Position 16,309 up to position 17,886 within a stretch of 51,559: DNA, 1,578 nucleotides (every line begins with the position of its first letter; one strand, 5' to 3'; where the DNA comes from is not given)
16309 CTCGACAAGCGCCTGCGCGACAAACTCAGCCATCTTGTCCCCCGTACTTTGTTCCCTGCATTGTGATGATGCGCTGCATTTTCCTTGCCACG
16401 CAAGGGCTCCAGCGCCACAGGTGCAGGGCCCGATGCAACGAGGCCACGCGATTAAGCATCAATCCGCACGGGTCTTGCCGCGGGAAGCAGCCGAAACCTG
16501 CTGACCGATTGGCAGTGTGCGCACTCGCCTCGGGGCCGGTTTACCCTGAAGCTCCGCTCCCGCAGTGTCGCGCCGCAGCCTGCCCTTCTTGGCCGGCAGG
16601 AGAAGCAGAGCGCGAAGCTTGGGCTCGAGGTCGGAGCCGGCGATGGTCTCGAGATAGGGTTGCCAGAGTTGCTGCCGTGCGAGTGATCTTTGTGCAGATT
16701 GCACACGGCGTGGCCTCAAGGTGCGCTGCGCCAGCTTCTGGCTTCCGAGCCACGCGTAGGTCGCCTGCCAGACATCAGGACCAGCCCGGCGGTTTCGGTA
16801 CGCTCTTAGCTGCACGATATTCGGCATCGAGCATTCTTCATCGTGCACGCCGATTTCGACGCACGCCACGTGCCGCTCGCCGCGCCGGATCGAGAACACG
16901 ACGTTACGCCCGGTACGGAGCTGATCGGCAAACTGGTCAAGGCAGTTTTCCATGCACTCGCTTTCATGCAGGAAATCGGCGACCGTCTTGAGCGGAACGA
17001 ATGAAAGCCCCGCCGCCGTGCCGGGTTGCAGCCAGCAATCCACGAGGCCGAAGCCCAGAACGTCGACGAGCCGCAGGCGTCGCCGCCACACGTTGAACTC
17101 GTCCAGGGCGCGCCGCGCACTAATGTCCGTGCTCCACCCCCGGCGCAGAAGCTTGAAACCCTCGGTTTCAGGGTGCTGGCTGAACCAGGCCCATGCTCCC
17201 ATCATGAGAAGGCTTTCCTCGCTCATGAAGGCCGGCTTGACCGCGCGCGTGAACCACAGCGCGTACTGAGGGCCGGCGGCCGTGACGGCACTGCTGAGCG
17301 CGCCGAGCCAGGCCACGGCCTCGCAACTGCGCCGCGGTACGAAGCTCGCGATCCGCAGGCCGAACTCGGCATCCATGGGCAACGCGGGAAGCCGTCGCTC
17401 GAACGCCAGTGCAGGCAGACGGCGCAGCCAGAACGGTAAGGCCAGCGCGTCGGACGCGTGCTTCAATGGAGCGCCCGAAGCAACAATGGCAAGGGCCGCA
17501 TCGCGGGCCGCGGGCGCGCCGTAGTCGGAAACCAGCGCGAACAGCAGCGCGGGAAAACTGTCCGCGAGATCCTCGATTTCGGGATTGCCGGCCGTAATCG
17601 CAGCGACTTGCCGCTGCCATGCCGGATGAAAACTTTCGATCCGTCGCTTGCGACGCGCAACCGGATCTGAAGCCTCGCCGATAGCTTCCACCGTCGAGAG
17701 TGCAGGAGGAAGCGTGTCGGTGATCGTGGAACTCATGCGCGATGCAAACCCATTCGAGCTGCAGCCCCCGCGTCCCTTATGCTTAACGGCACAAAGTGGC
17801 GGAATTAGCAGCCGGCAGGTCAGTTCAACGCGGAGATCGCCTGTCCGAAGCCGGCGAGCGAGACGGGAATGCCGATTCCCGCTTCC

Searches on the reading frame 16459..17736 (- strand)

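Call 31: search_protein_families(library=pfam, proteins=[window:16459-17736:-], max_evalue=0.001)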
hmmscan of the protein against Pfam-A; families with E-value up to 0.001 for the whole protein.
window:16459-17736:- (425 aa): 1 family
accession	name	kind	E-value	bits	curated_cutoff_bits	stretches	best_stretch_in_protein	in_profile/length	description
PF14284.11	PcfJ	-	0.00075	19.8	25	0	241-318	63-138/147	PcfJ-like protein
